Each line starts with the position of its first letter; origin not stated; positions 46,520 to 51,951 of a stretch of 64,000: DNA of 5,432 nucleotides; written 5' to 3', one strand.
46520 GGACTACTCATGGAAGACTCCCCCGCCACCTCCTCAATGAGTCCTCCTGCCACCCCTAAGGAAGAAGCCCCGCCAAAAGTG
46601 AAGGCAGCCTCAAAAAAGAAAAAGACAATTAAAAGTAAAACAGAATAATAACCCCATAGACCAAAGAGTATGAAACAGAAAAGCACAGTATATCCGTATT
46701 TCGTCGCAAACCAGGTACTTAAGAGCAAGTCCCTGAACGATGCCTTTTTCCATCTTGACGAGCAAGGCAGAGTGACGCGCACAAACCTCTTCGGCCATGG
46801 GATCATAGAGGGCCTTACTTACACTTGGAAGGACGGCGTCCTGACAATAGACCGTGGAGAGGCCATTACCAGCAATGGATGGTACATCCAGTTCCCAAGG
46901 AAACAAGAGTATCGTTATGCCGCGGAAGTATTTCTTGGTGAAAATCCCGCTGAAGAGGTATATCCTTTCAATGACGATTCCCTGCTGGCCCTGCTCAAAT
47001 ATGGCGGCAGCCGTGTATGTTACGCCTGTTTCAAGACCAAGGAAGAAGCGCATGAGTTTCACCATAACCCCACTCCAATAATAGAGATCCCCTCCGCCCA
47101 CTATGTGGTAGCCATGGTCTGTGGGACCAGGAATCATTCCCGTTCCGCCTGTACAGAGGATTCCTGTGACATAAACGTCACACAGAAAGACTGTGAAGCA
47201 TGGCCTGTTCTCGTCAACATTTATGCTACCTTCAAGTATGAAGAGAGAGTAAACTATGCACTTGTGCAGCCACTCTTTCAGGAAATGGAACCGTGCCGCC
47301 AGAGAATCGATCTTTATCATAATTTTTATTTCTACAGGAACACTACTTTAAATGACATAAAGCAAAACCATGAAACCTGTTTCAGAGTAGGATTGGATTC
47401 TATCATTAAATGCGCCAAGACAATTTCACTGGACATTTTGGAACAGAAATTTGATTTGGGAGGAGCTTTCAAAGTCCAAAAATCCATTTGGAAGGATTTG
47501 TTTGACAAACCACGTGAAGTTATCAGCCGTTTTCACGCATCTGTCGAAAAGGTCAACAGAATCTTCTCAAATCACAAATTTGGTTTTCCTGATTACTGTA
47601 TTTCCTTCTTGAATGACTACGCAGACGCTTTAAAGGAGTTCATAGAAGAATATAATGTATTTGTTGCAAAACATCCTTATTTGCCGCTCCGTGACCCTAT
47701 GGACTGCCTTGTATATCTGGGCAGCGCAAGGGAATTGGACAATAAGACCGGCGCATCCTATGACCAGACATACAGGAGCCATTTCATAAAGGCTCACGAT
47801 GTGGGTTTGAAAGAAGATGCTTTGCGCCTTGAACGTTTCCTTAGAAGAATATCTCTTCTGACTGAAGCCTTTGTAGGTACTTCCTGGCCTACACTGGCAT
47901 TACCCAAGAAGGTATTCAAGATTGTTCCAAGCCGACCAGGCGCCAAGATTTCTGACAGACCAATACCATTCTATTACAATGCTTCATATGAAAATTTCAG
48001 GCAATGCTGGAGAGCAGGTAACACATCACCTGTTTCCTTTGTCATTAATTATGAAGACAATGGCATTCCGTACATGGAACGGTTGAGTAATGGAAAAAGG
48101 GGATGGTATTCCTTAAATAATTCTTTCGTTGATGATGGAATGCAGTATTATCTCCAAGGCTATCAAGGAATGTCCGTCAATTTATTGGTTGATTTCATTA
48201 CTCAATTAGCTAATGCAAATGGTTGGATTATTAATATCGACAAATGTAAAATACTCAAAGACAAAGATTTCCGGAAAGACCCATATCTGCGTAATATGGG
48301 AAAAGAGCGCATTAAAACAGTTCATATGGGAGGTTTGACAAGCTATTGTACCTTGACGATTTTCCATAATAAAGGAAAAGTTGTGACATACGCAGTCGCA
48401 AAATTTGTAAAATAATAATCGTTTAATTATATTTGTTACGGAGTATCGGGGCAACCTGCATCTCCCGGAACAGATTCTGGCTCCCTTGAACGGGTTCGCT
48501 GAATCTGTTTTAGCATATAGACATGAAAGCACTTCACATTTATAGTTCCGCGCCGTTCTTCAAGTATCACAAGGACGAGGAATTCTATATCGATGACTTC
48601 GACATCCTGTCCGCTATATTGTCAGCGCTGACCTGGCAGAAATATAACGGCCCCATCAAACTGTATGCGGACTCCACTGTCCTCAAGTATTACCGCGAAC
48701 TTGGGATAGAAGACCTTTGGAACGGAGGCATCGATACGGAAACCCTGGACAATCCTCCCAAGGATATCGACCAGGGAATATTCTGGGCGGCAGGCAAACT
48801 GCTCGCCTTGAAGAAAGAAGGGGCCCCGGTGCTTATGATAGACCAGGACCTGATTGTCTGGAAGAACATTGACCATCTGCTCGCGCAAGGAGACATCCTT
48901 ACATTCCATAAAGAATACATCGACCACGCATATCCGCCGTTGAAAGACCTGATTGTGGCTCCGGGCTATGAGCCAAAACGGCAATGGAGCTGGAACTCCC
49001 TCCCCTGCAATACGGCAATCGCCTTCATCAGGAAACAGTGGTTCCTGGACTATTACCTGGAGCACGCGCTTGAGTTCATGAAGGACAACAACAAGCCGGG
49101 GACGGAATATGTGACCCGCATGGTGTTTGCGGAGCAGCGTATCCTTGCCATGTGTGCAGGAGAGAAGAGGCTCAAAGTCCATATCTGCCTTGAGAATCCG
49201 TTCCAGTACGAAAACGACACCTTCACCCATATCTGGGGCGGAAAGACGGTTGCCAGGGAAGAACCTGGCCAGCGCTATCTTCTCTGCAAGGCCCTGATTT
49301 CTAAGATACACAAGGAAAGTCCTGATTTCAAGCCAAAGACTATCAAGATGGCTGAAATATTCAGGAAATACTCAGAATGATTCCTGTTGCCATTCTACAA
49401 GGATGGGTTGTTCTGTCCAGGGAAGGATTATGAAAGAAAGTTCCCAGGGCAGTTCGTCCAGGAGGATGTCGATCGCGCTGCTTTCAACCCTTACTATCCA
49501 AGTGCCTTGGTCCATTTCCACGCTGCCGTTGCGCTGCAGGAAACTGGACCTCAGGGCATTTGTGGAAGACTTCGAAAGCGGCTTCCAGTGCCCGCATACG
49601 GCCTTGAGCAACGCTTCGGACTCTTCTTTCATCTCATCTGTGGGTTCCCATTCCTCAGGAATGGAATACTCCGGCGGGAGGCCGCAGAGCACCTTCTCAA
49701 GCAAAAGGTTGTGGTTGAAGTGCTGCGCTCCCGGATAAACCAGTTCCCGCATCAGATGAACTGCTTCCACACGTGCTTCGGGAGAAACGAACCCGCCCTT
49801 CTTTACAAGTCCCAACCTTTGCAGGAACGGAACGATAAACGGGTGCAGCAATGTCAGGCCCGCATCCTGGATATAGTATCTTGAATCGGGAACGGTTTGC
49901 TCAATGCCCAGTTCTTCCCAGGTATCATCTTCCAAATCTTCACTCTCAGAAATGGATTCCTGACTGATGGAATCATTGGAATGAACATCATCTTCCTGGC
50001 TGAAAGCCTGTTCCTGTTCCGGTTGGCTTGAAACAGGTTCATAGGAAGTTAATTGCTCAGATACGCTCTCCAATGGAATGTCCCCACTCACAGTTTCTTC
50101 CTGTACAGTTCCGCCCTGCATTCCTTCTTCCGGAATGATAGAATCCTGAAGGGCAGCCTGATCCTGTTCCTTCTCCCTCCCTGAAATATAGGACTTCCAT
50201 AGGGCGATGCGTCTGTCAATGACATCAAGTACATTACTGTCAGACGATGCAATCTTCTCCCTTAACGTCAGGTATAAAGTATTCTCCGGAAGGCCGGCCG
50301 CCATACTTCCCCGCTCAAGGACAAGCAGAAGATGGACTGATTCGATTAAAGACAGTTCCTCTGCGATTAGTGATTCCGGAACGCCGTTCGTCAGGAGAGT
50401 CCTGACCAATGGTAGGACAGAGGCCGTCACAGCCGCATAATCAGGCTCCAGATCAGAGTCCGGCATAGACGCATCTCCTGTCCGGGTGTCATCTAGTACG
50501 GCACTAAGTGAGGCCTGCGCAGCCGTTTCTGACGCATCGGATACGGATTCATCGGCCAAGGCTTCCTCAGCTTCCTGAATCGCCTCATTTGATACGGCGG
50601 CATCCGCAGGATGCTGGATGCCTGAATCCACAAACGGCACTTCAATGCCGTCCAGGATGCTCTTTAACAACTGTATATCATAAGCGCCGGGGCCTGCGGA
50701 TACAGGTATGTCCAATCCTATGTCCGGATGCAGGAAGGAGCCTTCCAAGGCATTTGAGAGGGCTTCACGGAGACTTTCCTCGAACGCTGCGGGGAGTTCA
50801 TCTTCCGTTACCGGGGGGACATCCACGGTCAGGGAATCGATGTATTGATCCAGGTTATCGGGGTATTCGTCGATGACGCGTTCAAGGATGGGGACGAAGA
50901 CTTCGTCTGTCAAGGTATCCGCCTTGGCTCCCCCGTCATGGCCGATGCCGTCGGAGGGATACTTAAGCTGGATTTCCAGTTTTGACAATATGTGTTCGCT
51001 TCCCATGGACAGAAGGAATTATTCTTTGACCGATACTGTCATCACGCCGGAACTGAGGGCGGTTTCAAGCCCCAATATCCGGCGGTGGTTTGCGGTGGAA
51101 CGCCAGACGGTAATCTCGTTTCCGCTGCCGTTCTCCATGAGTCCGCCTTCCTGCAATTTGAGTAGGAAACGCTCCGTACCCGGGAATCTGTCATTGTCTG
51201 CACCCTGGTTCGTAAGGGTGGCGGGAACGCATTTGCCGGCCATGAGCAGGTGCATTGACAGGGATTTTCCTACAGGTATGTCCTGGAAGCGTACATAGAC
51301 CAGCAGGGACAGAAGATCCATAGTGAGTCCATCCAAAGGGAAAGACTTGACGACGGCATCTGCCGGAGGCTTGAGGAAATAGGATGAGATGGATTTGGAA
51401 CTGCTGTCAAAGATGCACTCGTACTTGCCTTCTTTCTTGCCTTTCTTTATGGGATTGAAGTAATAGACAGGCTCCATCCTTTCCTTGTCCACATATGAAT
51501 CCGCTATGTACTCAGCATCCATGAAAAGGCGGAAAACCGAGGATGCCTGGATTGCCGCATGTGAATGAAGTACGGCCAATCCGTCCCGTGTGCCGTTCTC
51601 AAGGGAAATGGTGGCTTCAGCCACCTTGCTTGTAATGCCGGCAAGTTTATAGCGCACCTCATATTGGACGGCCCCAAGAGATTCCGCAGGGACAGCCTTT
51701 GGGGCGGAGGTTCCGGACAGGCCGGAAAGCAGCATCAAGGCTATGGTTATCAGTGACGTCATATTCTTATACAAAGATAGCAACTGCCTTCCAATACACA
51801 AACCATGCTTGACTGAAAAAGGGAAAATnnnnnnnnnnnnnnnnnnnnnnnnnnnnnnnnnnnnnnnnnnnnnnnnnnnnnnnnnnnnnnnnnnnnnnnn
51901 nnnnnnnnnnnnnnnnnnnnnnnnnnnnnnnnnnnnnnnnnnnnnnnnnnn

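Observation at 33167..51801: Phage-tail-like contractile injection system (eCIS / T6SS-iv-like) locus embedded among glycan-utilisation genes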

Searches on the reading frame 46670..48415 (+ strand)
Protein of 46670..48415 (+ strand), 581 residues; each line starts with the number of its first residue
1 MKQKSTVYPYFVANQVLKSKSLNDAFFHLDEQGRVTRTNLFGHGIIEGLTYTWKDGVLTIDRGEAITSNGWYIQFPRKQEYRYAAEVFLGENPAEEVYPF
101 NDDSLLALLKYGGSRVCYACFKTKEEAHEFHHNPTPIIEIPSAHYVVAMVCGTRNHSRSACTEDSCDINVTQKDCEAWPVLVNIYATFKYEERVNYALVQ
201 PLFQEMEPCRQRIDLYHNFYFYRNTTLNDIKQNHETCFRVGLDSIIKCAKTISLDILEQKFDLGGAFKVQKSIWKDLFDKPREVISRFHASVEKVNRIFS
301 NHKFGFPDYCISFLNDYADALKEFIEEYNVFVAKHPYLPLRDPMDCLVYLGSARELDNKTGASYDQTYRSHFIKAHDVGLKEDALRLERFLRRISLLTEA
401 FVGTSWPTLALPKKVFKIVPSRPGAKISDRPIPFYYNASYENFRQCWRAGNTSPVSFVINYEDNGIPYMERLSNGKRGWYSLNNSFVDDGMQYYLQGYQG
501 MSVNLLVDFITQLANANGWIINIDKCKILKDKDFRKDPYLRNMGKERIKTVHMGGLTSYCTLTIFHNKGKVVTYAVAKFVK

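Call 4: search_protein_families(library=pfam, proteins=[window:46670-48415:+], max_evalue=0.01)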
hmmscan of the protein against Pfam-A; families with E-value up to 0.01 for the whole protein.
window:46670-48415:+ (581 aa): 0 families

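Call 13: search_solved_structures(query=window:46670-48415:+, max_evalue=1)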
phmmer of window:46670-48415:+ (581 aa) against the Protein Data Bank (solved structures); distinct sequences matched with E-value up to 1: 2.
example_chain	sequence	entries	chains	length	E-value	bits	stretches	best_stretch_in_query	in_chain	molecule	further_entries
7b5h_AA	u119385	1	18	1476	1.1e-08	37.3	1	7-114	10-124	All3314 protein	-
9wt0_a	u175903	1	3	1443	0.0024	19.6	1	5-142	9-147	PKD domain-containing protein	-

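Call 71: search_protein_families(library=ncbifam, proteins=[window:46670-48415:+], max_evalue=0.01)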
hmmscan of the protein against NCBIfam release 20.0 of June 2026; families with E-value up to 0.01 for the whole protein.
window:46670-48415:+ (581 aa): 0 families

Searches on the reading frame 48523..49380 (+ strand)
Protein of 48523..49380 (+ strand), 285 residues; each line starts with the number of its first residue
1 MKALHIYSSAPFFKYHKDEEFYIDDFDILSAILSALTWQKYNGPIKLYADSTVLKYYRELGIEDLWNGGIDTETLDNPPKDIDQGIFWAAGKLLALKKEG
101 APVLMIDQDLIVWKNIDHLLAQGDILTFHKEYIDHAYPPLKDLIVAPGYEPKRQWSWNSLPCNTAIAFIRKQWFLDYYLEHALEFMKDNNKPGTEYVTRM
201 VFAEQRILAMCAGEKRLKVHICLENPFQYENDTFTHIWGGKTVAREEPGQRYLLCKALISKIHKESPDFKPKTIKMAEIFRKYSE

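Call 4: search_protein_families(library=pfam, proteins=[window:48523-49380:+], max_evalue=0.01)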
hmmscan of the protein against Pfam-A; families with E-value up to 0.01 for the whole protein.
window:48523-49380:+ (285 aa): 1 family
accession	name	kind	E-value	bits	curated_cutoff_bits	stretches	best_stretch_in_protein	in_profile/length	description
PF20508.3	DUF6734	-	4.5e-10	39.8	27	1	22-228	23-232/286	Family of unknown function (DUF6734)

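Call 65: search_protein_representatives(protein=window:48523-49380:+)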
Query: 285 residues. Proteins with E-value up to 0.001 (for the whole library): 569; up to 1e-10: 332; up to 1e-30: 97. The best 150 are listed.
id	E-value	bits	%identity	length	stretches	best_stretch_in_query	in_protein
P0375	5.2e-87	308.1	50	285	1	2-272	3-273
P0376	9.7e-74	264.5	43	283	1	2-276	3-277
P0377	8.2e-73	261.5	46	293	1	3-271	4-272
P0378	1.4e-68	247.6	43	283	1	2-270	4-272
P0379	9.9e-61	221.8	41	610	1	3-284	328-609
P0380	2.7e-59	217.1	45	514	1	21-283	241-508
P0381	4.1e-59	216.5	39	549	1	4-283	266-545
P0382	3.5e-57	210.1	37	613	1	4-283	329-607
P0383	5.6e-57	209.5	40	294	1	2-271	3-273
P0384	1.6e-55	204.7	39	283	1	1-273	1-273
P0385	1.1e-54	201.9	38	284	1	2-279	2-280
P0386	2.3e-53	197.6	38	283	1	2-262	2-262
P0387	5.3e-53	196.4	39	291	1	1-265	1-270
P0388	6.5e-53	196.1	37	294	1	23-281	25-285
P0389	9.1e-53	195.6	38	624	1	3-282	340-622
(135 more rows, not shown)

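Call 67: search_solved_structures(query=A3, max_evalue=10)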
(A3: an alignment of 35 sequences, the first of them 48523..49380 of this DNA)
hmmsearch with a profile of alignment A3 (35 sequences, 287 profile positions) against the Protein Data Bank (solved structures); distinct sequences matched with E-value up to 10: 2.
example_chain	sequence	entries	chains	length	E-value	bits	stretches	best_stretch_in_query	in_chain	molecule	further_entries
8ilc_A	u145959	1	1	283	0.48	12.9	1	41-65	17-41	Papain-like protease nsp3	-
8f2e_A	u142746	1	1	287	0.5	12.9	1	41-65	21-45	Papain-like protease nsp3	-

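Call 71: search_protein_families(library=ncbifam, proteins=[window:48523-49380:+], max_evalue=0.01)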
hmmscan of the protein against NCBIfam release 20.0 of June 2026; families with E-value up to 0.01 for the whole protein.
window:48523-49380:+ (285 aa): 0 families

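Call 72: predict_structure(alignment_id=A3)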
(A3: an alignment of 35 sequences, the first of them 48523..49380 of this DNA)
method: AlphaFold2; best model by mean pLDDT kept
length: 285 residues; sequences in the alignment: 35
mean_pLDDT: 95.9   pTM: 0.92
mean pLDDT of the five models: 95.9, 95.0, 94.8, 94.4, 94.0
residues with pLDDT >= 90: 263; 70-90: 22; 50-70: 0; < 50: 0
segments of 3 or more residues with pLDDT < 50: none
pLDDT, mean of each block of 10 residues (from residue 1): 95 95 98 98 98 98 98 98 92 98 98 98 98 92 94 96 98 98 96 82 97 98 91 94 96 98 97 97 92
secondary structure, 60 per line:
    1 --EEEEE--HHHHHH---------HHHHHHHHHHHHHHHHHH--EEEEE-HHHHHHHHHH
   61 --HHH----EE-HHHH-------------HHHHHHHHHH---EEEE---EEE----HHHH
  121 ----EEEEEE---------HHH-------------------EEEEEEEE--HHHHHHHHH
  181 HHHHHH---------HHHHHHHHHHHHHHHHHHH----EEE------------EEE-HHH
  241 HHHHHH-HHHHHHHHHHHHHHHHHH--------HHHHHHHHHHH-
elements in order: E3-7 H10-15 H25-42 E45-49 H51-60 H73-76 H90-99 E103-106 E110-112 H117-120 E125-130 E162-169 H172-186 H196-214 E219-221 E234-236 H238-246 H248-265 H274-284

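Call 74: fold_search(model_id=the predicted structure, library=pdb)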
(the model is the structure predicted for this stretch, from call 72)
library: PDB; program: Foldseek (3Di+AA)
matches with E <= 10: 820; with E <= 0.001: 82
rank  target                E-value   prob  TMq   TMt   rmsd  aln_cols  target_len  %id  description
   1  3qvb                  1.3e-05  1.00  0.37  0.41  10.2       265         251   12  Crystal Structure of Human Glycogenin-1 (GYG1) complexed with manganese and UDP (released 2011-03-23)
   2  6eql_A                2.1e-05  1.00  0.39  0.43   6.6       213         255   11  Crystal Structure of Human Glycogenin-1 (GYG1) Tyr195pIPhe mutant complexed with manganese and UDP (released 2017-12-20)
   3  1ll0_J                2.1e-05  1.00  0.34  0.38  11.5       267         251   13  Crystal Structure of Rabbit Muscle Glycogenin (released 2002-05-15)
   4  6eqj                  2.2e-05  1.00  0.38  0.43   9.8       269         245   12  Crystal Structure of Human Glycogenin-1 (GYG1) Tyr195pIPhe mutant, apo form (released 2017-12-20)
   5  1ll2                  3.0e-05  1.00  0.38  0.42   9.7       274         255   12  Crystal Structure of Rabbit Muscle Glycogenin Complexed with UDP-glucose and Manganese (released 2002-05-15)
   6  3q4s                  3.0e-05  1.00  0.37  0.41  10.1       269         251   12  Crystal Structure of Human Glycogenin-1 (GYG1), apo form (released 2011-02-09)
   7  6eql_B                3.2e-05  1.00  0.37  0.45   9.2       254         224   13  Crystal Structure of Human Glycogenin-1 (GYG1) Tyr195pIPhe mutant complexed with manganese and UDP (released 2017-12-20)
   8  1zcy                  3.3e-05  1.00  0.39  0.42  12.5       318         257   12  apo form of a mutant of glycogenin in which Asp159 is replaced by Ser (released 2005-04-26)
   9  1ll0_D                3.5e-05  1.00  0.38  0.41  11.8       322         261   11  Crystal Structure of Rabbit Muscle Glycogenin (released 2002-05-15)
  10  1ll0_E                3.5e-05  1.00  0.38  0.41  11.8       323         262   11  Crystal Structure of Rabbit Muscle Glycogenin (released 2002-05-15)
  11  1ll0_B                3.5e-05  1.00  0.37  0.39  11.7       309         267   12  Crystal Structure of Rabbit Muscle Glycogenin (released 2002-05-15)
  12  4ueg_A                4.2e-05  1.00  0.38  0.44  10.1       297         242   12  Crystal structure of human glycogenin-2 catalytic domain (released 2014-12-24)
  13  5n2j_A                4.5e-05  1.00  0.36  0.11  10.6       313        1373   10  UDP-Glucose Glycoprotein Glucosyltransferase from Chaetomium thermophilum (closed form) (released 2017-07-26)
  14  1zcv                  5.0e-05  1.00  0.40  0.43  12.5       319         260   12  apo form of a mutant of glycogenin in which Asp159 is replaced by Asn (released 2005-04-26)
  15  5n2j_B                5.0e-05  1.00  0.38  0.11  10.2       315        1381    9  UDP-Glucose Glycoprotein Glucosyltransferase from Chaetomium thermophilum (closed form) (released 2017-07-26)
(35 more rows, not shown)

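Call 75: find_encoding_contigs(protein=P0375, flank=10000, max_places=4)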
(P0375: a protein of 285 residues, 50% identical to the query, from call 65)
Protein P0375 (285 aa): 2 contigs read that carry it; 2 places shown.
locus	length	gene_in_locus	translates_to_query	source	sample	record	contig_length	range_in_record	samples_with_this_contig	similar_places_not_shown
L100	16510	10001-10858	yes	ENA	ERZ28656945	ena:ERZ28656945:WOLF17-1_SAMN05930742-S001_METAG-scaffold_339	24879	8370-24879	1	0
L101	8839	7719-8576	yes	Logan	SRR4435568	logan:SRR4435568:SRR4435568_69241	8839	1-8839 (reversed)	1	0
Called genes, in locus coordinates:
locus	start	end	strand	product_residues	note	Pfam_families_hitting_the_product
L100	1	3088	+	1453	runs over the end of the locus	PF03118:RNA_pol_A_CTD, PF26169:HHH_XRCC3_RpoA (faint), PF03118:RNA_pol_A_CTD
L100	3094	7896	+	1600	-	-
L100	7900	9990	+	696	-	-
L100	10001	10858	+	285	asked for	PF20508:DUF6734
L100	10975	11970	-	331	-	-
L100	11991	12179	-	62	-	PF01783:Ribosomal_L32p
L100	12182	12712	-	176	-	PF02620:YceD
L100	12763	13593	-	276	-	-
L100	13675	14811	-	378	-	-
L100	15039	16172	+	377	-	PF13506:Glyco_transf_21, PF13641:Glyco_tranf_2_3, PF00535:Glycos_transf_2, PF13632:Glyco_trans_2_3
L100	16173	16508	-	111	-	?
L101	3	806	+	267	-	?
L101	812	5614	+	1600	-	-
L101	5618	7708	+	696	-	-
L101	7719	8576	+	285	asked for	PF20508:DUF6734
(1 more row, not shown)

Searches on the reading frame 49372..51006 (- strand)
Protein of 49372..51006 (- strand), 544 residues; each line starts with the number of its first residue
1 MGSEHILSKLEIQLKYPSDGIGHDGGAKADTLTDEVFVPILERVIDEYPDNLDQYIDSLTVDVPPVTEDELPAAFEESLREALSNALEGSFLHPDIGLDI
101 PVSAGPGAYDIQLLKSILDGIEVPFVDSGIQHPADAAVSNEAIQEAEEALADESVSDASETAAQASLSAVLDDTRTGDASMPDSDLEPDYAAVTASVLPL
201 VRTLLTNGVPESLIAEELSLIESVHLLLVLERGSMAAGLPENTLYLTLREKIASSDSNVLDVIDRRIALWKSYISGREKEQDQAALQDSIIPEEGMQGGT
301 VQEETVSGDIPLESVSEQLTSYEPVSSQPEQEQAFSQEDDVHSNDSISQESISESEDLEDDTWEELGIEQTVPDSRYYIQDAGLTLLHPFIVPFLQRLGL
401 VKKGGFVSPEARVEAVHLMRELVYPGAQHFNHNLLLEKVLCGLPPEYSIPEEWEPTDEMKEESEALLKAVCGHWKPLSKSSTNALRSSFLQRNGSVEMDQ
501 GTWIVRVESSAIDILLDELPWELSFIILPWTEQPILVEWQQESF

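Call 4: search_protein_families(library=pfam, proteins=[window:49372-51006:-], max_evalue=0.01)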
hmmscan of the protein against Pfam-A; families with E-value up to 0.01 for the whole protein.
window:49372-51006:- (544 aa): 1 family
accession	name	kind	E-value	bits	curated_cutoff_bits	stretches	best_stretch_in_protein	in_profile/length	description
PF19268.4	CIS_TMP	-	5.8e-74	250.5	27.8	1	4-539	1-463/463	Contractile injection system tape measure protein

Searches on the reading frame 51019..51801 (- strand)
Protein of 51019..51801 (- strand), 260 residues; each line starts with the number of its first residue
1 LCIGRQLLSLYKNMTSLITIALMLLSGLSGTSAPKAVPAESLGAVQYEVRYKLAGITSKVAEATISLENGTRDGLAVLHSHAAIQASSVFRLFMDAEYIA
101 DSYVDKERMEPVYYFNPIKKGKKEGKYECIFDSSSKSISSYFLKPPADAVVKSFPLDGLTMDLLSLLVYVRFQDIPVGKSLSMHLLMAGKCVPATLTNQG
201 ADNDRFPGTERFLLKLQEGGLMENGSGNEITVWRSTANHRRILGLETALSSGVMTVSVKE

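Call 4: search_protein_families(library=pfam, proteins=[window:51019-51801:-], max_evalue=0.01)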
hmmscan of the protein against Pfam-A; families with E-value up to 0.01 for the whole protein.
window:51019-51801:- (260 aa): 1 family
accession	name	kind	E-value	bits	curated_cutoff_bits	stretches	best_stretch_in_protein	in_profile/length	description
PF11306.15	DUF3108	-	1.9e-13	51.2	26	1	46-239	1-189/209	Protein of unknown function (DUF3108)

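Call 71: search_protein_families(library=ncbifam, proteins=[window:51019-51801:-], max_evalue=0.01)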
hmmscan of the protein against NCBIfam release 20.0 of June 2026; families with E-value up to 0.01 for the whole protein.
window:51019-51801:- (260 aa): 0 families
